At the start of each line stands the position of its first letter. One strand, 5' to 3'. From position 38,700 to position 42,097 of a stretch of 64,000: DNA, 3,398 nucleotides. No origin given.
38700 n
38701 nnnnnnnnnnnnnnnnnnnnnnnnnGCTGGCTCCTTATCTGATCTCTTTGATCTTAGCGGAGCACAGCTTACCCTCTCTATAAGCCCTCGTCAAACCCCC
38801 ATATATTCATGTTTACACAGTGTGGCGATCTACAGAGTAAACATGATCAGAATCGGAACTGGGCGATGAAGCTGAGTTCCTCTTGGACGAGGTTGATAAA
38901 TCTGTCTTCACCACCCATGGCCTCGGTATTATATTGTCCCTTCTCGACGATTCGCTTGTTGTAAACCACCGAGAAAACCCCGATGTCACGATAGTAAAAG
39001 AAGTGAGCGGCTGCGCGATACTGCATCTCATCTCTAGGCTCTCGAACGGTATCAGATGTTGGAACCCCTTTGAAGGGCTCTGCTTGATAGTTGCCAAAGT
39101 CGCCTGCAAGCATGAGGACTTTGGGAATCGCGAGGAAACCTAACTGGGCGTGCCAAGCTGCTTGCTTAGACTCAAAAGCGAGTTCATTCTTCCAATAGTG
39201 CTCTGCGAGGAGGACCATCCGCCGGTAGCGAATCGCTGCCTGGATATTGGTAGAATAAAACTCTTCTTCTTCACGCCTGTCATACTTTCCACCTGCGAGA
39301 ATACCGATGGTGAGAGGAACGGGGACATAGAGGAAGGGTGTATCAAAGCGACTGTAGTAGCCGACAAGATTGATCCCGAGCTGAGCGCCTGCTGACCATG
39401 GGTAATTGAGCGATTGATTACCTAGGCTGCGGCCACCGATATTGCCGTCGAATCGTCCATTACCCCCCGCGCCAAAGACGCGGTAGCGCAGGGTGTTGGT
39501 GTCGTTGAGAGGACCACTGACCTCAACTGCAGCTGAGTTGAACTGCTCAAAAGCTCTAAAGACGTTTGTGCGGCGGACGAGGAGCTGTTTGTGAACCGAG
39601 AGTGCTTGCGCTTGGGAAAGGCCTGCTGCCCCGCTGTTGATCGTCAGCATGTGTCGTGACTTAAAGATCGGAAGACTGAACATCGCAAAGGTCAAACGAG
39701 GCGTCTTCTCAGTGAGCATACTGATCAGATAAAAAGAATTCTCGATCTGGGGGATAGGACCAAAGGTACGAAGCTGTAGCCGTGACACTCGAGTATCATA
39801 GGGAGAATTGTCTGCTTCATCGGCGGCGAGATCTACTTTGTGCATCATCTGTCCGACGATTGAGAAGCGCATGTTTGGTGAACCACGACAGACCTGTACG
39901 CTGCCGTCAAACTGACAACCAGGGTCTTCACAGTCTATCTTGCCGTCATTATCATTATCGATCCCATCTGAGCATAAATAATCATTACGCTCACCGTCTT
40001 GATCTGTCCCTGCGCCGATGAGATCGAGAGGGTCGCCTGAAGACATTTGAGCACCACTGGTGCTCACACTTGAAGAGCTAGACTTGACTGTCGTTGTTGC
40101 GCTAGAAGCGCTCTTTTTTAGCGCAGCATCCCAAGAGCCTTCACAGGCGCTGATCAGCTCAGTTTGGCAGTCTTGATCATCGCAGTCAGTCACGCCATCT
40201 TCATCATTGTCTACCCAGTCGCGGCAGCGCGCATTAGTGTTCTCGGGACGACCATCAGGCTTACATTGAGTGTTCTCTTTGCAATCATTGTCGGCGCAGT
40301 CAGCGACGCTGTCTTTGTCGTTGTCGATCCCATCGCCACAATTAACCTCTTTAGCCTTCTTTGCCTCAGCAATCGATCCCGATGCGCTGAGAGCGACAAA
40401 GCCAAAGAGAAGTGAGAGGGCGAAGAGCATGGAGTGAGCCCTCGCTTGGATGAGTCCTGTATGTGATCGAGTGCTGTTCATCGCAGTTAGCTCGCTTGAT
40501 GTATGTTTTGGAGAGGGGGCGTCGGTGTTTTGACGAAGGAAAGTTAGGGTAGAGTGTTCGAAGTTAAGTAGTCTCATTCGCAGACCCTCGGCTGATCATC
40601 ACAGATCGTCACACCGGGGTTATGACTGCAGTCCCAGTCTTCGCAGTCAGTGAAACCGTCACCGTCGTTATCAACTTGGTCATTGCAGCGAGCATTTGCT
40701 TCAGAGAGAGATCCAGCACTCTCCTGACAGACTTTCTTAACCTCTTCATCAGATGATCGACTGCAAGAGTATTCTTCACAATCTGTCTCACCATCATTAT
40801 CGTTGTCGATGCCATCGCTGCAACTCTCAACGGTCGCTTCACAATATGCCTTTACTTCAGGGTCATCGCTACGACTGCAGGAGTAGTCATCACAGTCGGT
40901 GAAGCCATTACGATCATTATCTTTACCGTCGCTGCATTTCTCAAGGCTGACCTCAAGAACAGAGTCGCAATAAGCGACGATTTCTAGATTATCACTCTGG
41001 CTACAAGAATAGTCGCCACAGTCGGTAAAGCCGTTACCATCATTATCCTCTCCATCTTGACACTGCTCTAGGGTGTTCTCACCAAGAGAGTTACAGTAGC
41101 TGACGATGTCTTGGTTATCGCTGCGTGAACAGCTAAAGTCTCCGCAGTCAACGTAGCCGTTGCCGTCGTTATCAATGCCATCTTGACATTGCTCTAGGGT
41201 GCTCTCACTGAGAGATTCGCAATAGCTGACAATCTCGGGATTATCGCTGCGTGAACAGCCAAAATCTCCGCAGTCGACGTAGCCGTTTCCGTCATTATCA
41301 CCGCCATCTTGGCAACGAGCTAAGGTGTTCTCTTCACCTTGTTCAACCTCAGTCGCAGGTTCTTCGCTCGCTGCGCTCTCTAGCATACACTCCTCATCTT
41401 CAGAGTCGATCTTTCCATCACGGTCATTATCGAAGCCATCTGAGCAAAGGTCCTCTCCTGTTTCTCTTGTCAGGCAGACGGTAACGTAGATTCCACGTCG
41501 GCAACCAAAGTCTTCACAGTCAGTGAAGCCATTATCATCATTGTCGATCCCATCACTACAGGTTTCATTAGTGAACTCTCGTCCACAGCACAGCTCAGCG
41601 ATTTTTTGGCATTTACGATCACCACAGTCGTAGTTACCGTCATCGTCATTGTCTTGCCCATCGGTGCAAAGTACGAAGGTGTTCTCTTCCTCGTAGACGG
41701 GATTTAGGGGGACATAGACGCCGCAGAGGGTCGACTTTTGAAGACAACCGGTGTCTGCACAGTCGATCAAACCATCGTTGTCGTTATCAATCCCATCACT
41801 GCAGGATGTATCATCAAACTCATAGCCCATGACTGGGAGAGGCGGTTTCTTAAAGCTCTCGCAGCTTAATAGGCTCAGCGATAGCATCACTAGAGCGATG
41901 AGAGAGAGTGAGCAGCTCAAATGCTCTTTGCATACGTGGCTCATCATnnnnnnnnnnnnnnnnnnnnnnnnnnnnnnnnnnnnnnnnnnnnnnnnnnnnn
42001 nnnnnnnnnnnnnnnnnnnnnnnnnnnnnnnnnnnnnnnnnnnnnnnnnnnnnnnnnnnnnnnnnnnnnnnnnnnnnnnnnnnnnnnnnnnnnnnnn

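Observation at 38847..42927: Three-gene operon: nuclease, then repeat lipoprotein, then repeat protein fused to an outer-membrane beta-barrel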

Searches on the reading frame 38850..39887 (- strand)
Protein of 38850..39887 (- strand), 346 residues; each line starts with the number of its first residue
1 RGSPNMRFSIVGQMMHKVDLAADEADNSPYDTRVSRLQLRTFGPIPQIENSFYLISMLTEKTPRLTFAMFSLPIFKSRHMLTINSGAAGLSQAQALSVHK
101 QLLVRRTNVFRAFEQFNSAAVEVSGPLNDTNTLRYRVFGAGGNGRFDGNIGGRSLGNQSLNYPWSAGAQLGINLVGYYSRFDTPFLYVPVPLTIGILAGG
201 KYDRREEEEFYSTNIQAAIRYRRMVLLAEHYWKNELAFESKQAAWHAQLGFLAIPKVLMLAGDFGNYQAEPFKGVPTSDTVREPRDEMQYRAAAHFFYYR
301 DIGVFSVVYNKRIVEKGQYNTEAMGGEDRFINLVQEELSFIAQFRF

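Call 7: find_homologous_proteins(query=window:38850-39887:-, max_evalue=0.001)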
Query seq(346 aa) (346 aa): 198 proteins with E <= 0.001 among 3768 candidates; the best 120 are listed.
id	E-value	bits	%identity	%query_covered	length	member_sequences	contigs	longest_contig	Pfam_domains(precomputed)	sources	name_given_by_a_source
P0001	8.3e-227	770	98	100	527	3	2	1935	-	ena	-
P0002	4.3e-194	662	84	100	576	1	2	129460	-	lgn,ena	-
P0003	1.3e-185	634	82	100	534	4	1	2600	-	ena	-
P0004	5.7e-181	619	80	100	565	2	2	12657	-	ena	-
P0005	1.2e-180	618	80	100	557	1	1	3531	-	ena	-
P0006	2.6e-180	617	80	100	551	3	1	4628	-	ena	-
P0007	3.8e-180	616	80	100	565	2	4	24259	-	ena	-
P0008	2.7e-177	607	78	100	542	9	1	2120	-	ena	-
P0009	2.8e-175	600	77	100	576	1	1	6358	-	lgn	-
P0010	1.3e-166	572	73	100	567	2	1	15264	-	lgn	-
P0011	1.6e-150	519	67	100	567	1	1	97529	-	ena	-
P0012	2.2e-143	495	66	100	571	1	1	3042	-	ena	-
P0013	1.6e-139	483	63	100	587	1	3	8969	-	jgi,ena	-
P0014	4.4e-139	481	63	100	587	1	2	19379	-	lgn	-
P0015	9.4e-136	470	59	100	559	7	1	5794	-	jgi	-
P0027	4.3e-106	373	51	100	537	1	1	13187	-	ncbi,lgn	ncbi:MAG: hypothetical protein ACE366_04515 [Bradymonadia bacterium]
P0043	4.0e-88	314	46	100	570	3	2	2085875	-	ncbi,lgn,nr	ncbi:MAG: hypothetical protein KIT72_12280 [Polyangiaceae bacterium]|nr:hypothetical protein [Polyan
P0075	1.3e-80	289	47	90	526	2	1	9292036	-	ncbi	-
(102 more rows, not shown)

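Call 12: find_encoding_contigs(protein=P0002, flank=8000, max_places=3)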
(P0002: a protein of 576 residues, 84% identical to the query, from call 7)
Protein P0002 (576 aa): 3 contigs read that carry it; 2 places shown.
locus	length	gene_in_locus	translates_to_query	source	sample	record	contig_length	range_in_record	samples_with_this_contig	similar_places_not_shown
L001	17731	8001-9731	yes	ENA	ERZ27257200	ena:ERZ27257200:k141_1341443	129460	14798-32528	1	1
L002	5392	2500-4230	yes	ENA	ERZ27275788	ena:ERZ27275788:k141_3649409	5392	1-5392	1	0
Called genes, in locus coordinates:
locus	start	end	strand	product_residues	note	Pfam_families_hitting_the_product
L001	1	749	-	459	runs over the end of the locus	-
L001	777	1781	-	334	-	-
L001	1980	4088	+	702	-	PF05649:Peptidase_M13_N, PF01431:Peptidase_M13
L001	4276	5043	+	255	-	PF01790:LGT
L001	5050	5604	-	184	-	-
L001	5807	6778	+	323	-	-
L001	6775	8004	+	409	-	-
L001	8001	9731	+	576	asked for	-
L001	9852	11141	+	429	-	PF05195:AMP_N, PF00557:Peptidase_M24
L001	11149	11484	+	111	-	PF03091:CutA1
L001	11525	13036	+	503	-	PF00171:Aldedh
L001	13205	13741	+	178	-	PF00578:AhpC-TSA, PF08534:Redoxin, PF00255:GSHPx (weak), PF00085:Thioredoxin, PF13905:Thioredoxin_8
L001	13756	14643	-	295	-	-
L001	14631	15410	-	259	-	PF23023:Anti-Pycsar_Apyc1, PF00753:Lactamase_B, PF12706:Lactamase_B_2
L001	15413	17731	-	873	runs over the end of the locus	-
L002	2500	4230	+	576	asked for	-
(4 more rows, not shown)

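Call 13: find_encoding_contigs(protein=P0075, flank=7000, max_places=2)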
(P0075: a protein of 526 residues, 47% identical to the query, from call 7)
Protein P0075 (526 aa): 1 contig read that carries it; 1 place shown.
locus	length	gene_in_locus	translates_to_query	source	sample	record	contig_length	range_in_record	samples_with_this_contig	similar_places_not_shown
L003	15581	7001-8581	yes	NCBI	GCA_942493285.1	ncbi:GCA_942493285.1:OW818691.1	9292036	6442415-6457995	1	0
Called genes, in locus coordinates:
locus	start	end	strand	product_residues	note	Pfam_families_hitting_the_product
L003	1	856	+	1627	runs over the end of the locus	PF11617:Cu-binding_MopE, PF13360:PQQ_2, PF13570:Beta-prop_ACSF4, PF25293:Beta-prop_EMC1_N (faint)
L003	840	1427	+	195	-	-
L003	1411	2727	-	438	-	-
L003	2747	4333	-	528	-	PF00672:HAMP, PF00211:Guanylate_cyc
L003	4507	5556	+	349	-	PF00565:SNase (faint)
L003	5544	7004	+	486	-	-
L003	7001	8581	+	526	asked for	-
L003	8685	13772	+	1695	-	PF26766:Choice_anch_L, PF17963:Big_9, PF17803:Cadherin_4, PF17892:Cadherin_5, PF17963:Big_9, PF17803:Cadherin_4, PF17892:Cadherin_5, PF17963:Big_9, +10 more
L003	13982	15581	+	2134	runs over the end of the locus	PF26766:Choice_anch_L, PF17803:Cadherin_4, PF17892:Cadherin_5, PF17963:Big_9, PF17803:Cadherin_4, PF17892:Cadherin_5, PF17963:Big_9, PF17803:Cadherin_4, +10 more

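Call 14: find_encoding_contigs(protein=P0043, flank=7000, max_places=2)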
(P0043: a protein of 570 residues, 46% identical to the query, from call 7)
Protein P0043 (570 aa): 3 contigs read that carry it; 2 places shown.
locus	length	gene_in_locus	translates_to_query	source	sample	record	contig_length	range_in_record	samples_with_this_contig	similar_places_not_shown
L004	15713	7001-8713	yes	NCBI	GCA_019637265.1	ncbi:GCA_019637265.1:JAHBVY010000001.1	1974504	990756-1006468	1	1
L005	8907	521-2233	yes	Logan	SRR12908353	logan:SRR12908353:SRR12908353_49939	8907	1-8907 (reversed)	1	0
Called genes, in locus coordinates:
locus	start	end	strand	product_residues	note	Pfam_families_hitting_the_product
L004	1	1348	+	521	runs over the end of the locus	PF00117:GATase, PF02540:NAD_synthase, PF00958:GMP_synt_C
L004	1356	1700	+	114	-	PF08308:PEGA (weak)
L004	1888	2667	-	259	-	PF00378:ECH_1, PF16113:ECH_2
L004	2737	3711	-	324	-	PF19580:Exo_endo_phos_3, PF03372:Exo_endo_phos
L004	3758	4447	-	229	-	-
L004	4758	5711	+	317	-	-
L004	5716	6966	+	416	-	-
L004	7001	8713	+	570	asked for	-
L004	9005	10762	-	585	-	PF00501:AMP-binding, PF23562:AMP-binding_C_3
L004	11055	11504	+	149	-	PF07635:PSCyt1 (weak)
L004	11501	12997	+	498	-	PF14522:Cytochrome_C7 (faint), PF22113:Mtrc-MtrF_II-IV_dom (faint), PF13435:Cytochrome_C554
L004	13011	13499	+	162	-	PF13115:YtkA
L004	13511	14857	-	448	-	-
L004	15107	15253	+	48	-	-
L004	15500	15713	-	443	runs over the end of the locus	PF00202:Aminotran_3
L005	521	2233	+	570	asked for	-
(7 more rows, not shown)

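Call 15: find_encoding_contigs(protein=P0027, flank=7000, max_places=2)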
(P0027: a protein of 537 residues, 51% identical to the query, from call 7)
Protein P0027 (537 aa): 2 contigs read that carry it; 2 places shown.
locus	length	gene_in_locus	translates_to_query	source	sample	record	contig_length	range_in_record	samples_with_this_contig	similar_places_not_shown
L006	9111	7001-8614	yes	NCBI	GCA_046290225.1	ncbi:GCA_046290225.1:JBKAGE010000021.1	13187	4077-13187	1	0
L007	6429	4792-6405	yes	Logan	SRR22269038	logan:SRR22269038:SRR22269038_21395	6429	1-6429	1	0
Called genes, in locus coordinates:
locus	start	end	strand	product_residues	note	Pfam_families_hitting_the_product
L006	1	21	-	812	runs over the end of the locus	PF00875:DNA_photolyase, PF01266:DAO, PF07992:Pyr_redox_2 (weak), PF13450:NAD_binding_8, PF01593:Amino_oxidase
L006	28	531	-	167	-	PF04248:NTP_transf_9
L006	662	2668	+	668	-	PF00672:HAMP (faint), PF00015:MCPsignal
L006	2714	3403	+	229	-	PF00702:Hydrolase, PF12710:HAD, PF13419:HAD_2, PF13242:Hydrolase_like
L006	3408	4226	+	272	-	PF05742:TANGO2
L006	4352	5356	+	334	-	-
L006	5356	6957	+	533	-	-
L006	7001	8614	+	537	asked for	-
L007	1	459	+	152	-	?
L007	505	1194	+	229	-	PF00702:Hydrolase, PF12710:HAD, PF13419:HAD_2, PF13242:Hydrolase_like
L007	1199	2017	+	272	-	PF05742:TANGO2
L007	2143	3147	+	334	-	-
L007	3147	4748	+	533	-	-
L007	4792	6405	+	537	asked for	-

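Call 48: search_protein_representatives(protein=window:38850-39887:-)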
Query: 346 residues. Proteins with E-value up to 0.001 (for the whole library): 55; up to 1e-10: 43; up to 1e-30: 23. The best 55 are listed.
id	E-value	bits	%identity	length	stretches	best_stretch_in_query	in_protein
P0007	1.2e-180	616.1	81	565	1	1-346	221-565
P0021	1.5e-112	392.3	66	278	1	69-346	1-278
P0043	1.3e-88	313.7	50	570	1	2-322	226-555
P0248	4.2e-77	275.8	49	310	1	31-315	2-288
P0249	2.9e-73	263.2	43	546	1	2-316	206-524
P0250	1.8e-71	257.3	41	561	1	2-346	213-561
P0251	1.8e-68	247.4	44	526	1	1-314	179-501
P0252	1.6e-64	234.4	40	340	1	28-346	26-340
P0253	2.0e-64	234.1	43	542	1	26-308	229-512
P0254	1.2e-63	231.6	41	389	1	2-316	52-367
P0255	1.0e-57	212.0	42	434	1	5-317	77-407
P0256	4.1e-54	200.2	39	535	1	7-346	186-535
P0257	5.8e-52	193.2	41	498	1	27-330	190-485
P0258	1.4e-51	191.9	37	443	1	21-319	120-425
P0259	8.6e-50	186.0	36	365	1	4-309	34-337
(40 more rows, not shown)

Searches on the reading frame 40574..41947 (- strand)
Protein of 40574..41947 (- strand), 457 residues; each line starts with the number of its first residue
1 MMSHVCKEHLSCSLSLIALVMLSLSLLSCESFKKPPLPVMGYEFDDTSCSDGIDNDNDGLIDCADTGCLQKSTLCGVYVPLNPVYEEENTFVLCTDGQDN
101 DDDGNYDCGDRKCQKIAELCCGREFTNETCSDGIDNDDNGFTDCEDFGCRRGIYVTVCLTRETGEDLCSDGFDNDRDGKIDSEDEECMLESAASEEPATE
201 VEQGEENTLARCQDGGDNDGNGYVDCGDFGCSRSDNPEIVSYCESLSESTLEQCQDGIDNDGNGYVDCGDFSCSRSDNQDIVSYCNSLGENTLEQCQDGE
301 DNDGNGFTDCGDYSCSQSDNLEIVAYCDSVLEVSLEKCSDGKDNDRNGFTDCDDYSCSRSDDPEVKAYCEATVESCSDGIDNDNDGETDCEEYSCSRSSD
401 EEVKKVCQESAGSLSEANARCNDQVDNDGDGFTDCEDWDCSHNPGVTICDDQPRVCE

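Call 3: search_protein_families(library=pfam, proteins=[window:40574-41947:-], max_evalue=1)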
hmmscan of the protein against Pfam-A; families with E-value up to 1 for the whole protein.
window:40574-41947:- (457 aa): 1 family
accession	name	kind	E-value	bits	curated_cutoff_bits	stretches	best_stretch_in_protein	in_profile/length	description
PF13499.12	EF-hand_7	-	0.38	11.6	30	0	217-271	12-62/67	EF-hand domain pair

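Call 4: search_protein_families(library=ncbifam, proteins=[window:40574-41947:-], max_evalue=1)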
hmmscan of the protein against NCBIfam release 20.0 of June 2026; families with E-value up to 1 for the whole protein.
window:40574-41947:- (457 aa): 1 family
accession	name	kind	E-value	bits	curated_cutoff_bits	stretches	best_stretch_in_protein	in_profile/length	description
NF033662.1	acid_disulf_rpt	repeat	5.2e-80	262.8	41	10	126-158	3-32/32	acidic double-disulfide repeat-containing protein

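Call 35: search_protein_families(library=padloc, proteins=[window:40574-41947:-], max_evalue=0.1)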
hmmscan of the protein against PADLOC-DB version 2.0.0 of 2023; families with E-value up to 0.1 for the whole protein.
window:40574-41947:- (457 aa): 0 families

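Call 44: list_cluster_members(proteins=[P0121, window:40574-41947:-, window:38847-40577:-, P0001])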
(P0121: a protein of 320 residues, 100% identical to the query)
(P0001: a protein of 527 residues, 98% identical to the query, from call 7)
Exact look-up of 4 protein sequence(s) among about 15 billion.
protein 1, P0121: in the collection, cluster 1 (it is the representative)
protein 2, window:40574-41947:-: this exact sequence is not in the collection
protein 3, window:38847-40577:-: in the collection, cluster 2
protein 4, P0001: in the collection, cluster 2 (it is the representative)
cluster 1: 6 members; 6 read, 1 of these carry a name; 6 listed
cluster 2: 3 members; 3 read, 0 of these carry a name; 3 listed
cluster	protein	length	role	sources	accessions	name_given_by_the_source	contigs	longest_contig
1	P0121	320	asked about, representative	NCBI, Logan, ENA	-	-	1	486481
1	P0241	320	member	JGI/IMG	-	endonuclease YncB( thermonuclease family)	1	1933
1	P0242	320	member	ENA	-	-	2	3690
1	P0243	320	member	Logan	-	-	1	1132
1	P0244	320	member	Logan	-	-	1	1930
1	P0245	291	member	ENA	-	-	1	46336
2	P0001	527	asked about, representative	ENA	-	-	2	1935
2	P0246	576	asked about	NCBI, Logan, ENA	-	-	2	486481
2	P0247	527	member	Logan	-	-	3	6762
